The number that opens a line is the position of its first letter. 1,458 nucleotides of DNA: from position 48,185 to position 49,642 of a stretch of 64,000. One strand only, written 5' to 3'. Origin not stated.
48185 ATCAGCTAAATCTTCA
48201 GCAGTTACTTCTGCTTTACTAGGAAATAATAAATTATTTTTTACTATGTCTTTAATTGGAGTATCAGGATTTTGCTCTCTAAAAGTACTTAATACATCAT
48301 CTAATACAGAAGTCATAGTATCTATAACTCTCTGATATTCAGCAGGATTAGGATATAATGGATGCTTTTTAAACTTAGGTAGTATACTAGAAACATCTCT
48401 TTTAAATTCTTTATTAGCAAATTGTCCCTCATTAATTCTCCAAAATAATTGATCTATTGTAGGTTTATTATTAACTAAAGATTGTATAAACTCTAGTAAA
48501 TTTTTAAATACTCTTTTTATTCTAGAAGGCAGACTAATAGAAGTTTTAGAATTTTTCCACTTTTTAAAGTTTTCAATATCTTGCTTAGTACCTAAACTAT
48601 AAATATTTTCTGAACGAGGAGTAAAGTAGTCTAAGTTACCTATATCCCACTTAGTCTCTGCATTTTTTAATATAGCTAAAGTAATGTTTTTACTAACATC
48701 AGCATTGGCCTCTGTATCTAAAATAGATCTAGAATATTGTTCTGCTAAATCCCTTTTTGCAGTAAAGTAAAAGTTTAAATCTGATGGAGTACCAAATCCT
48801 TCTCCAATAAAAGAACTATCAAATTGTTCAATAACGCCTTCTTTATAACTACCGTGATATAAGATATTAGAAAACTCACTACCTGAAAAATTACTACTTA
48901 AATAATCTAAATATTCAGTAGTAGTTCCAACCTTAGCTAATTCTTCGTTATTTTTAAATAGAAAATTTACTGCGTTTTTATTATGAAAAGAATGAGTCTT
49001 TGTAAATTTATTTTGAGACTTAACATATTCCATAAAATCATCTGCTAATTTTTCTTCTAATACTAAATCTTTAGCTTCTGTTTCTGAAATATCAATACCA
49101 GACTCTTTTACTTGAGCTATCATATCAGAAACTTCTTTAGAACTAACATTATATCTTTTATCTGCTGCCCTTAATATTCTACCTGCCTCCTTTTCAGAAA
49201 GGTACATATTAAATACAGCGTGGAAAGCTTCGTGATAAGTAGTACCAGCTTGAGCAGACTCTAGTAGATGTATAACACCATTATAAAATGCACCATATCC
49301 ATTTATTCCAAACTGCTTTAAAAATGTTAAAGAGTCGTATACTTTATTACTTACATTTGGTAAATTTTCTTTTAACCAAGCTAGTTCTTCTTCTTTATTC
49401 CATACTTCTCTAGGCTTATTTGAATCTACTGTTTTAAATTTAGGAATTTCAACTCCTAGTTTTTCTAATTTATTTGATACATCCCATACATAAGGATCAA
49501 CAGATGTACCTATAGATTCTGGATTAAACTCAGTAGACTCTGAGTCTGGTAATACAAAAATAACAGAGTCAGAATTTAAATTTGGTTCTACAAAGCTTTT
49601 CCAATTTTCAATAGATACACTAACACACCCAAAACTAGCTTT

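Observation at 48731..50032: YkuD L,D-transpeptidase-like, HEXXH zincin and ART-like modules in tandem in the middle of the giant protein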

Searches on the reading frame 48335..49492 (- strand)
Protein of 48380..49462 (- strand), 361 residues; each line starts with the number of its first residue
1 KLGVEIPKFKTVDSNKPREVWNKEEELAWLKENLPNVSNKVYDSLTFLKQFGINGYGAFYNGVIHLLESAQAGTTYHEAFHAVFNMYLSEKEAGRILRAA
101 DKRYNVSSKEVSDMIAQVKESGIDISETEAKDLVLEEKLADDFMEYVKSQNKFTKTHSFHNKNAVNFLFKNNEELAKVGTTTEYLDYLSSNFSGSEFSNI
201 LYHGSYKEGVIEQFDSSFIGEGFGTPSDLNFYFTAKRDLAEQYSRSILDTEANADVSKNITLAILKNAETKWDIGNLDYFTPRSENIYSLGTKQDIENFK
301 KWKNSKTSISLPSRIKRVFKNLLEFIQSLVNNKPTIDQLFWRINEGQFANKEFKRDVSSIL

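Call 26: search_solved_structures(query=window:48380-49462:-, max_evalue=10, show_alignments=2)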
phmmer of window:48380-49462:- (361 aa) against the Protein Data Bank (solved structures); distinct sequences matched with E-value up to 10: 0.

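Call 72: predict_structure(alignment_id=A4)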
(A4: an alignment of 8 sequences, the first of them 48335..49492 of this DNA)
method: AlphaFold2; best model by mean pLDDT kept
length: 386 residues; sequences in the alignment: 8
mean_pLDDT: 58.8   pTM: 0.53
mean pLDDT of the five models: 58.8, 58.1, 55.9, 52.4, 48.4
residues with pLDDT >= 90: 51; 70-90: 88; 50-70: 50; < 50: 197
segments of 3 or more residues with pLDDT < 50: 1-26, 59-62, 165-176, 178-182, 184-188, 205-210, 212-262, 264-301, 313-321, 323-329, 331-341, 371-386
pLDDT, mean of each block of 10 residues (from residue 1): 32 33 52 92 91 62 66 83 92 89 89 93 82 83 89 87 48 47 50 55 51 39 32 33 37 36 42 38 31 34 49 46 46 47 73 87 67 44 38
secondary structure, 60 per line:
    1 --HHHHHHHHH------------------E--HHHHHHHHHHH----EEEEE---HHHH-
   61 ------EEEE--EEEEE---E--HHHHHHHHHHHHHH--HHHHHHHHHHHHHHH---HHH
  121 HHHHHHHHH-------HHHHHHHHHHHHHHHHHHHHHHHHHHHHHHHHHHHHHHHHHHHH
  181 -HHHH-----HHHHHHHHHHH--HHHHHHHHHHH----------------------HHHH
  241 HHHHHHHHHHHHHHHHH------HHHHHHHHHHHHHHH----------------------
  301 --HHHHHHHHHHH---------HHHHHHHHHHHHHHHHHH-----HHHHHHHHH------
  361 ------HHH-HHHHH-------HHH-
elements in order: H3-11 H33-43 E48-52 H56-59 E67-70 E73-77 H84-97 H100-114 H118-129 H137-180 H182-185 H191-201 H204-214 H237-257 H264-278 H303-313 H323-340 H346-354 H371-375

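Call 76: fold_search(model_id=the predicted structure, library=pdb)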
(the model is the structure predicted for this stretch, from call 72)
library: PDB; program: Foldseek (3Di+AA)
matches with E <= 10: 13; with E <= 0.001: 0
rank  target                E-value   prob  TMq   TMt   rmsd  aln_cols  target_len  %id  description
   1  4wpc_B                3.1e+00  0.03  0.13  0.16  30.6       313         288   11  Crystal structure of Rgd1p F-BAR domain in complex with inositol phosphate (released 2014-12-24)
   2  5e17_F                6.5e+00  0.01  0.08  0.09  19.5       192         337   10  T. thermophilus transcription initiation complex having a RRR discriminator sequence and a nontemplate-strand length c (released 2016-03-09)
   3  8sln_A                6.9e+00  0.04  0.13  0.19   9.3       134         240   10  Crystal structure of Deinococcus geothermalis PprI complexed with ssDNA (released 2024-03-13)
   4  7e6w_B                6.9e+00  0.03  0.09  0.08  19.1       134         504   12  Crystal structure of Sesquisabinene B Synthase 1 mutant G418A and F419N (released 2022-03-02)
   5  5c3p_D                7.3e+00  0.04  0.06  0.07  11.1        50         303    8  Crystal structure of the full-length Neurospora crassa T7H in complex with alpha-KG (released 2015-10-21)
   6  8iyj_J2               7.7e+00  0.02  0.06  0.09  40.8       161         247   10  Cryo-EM structure of the 48-nm repeat doublet microtubule from mouse sperm (released 2023-07-05)
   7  7pwj_CCC              7.7e+00  0.01  0.07  0.14  16.5       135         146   16  dUTPase from human in complex with Stl (released 2022-12-28)
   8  2mr5_MODEL_1_A        8.1e+00  0.01  0.09  0.19  15.1       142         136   15  Solution NMR Structure of De novo designed Protein, Northeast Structural Genomics Consortium (NESG) Target OR4 (released 2014-09-17)
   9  1o7x_B                8.6e+00  0.02  0.08  0.09  10.9       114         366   13  Citrate synthase from Sulfolobus solfataricus (released 2002-12-12)
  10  9uxh_F                8.6e+00  0.01  0.14  0.09  27.9       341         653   13  type II Lamassu, LmuACB with DNA (released 2026-03-25)
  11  1cj0_A                8.6e+00  0.01  0.06  0.06  16.2       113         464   15  CRYSTAL STRUCTURE OF RABBIT CYTOSOLIC SERINE HYDROXYMETHYLTRANSFERASE AT 2.8 ANGSTROM RESOLUTION (released 1999-05-06)
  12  6h4c_H                9.1e+00  0.01  0.08  0.16  16.8       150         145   14  A polyamorous repressor: deciphering the evolutionary strategy used by the phage-inducible chromosomal islands to spre (released 2019-08-28)
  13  9i5m_B                9.6e+00  0.01  0.08  0.12   8.4        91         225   11  Structure of cyclodipeptide synthase from Nocardia brasiliensis (Nbra-CDPS) (released 2026-02-18)

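Call 77: search_solved_structures(query=A3, max_evalue=10, show_alignments=3)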
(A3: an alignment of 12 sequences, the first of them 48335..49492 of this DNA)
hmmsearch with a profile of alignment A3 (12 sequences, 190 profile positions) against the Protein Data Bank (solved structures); distinct sequences matched with E-value up to 10: 7.
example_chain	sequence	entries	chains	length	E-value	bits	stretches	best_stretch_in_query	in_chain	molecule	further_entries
4y66_B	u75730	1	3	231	0.14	14.9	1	85-140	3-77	Putative tbpip family protein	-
3vjf_A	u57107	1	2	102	0.15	14.9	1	106-174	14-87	WA20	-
5iww_D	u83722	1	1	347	0.23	14.2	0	93-120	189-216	PLS9-PPR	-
2xa2_A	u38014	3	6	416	0.32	13.7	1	36-90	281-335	TREHALOSE-SYNTHASE TRET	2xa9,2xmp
7jl6_A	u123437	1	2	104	0.57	12.9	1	117-181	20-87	Sensor protein SrrB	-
3lb5_A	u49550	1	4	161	0.62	12.8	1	46-94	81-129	Hit-like protein involved in cell-cycle regulation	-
6az0_A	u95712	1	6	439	0.93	12.2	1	75-100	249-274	Mitochondrial inner membrane i-AAA protease supercomplex subunit YME1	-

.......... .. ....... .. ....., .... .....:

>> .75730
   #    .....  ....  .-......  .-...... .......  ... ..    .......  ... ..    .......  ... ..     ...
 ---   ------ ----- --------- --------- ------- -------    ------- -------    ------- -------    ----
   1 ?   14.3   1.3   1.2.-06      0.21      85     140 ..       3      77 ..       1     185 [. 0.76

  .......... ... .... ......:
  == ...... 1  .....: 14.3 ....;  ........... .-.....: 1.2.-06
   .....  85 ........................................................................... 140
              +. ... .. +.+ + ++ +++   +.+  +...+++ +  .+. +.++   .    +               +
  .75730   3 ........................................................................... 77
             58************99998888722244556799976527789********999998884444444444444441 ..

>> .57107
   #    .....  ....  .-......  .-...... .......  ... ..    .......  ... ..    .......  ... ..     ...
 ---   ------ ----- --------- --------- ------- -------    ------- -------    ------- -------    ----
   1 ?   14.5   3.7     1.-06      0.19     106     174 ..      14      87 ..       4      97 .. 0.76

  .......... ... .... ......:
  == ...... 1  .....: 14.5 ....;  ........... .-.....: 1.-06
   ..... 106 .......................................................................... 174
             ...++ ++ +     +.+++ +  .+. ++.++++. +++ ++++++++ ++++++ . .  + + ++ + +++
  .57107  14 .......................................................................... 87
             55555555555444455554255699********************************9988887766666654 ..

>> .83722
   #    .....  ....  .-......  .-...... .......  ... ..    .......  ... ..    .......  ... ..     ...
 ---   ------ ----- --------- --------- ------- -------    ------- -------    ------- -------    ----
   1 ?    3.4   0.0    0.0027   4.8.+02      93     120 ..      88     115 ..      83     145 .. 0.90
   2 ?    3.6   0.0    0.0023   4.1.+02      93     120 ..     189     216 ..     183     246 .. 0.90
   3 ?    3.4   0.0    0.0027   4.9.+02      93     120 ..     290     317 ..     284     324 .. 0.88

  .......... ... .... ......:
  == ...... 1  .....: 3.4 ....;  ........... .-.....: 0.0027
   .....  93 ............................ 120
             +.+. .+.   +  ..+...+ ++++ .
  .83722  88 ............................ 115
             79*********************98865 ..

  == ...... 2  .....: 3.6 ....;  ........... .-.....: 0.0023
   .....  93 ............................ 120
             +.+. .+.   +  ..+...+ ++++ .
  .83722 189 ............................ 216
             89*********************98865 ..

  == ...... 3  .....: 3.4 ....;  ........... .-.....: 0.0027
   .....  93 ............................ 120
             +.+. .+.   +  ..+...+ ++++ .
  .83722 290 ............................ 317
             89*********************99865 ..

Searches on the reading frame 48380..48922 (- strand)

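Call 5: search_protein_families(library=pfam, proteins=[window:48380-48922:-], max_evalue=10)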
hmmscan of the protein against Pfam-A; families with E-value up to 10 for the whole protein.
window:48380-48922:- (181 aa): 4 families
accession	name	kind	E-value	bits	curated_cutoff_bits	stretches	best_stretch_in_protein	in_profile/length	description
PF18760.7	ART-PolyVal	-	3.4e-05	25.1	31.2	1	20-74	8-51/140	ADP-Ribosyltransferase in polyvalent proteins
PF13151.12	DUF3990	-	0.099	12.8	32.2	1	20-69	2-47/152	Protein of unknown function (DUF3990)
PF09691.15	T2SS_PulS_OutS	-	0.1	13.1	25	1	54-113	35-89/110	Type II secretion system pilotin lipoprotein (PulS_OutS)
PF18660.6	Tsi6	-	0.12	12.9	26.9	1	138-174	28-64/83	Tsi6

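Call 6: search_protein_families(library=phrogs, proteins=[window:48380-48922:-], max_evalue=1)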
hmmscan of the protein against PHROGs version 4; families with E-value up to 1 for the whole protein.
window:48380-48922:- (181 aa): 2 families
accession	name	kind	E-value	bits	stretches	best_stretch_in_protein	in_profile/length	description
phrog_31411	-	unknown function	0.0011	19.6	1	15-66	51-99/232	-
phrog_36406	-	unknown function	0.13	13.5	1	95-151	54-108/115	-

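Call 8: search_protein_families(library=ncbifam, proteins=[window:48380-48922:-], max_evalue=1)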
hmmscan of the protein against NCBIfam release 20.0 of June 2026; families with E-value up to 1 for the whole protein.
window:48380-48922:- (181 aa): 0 families
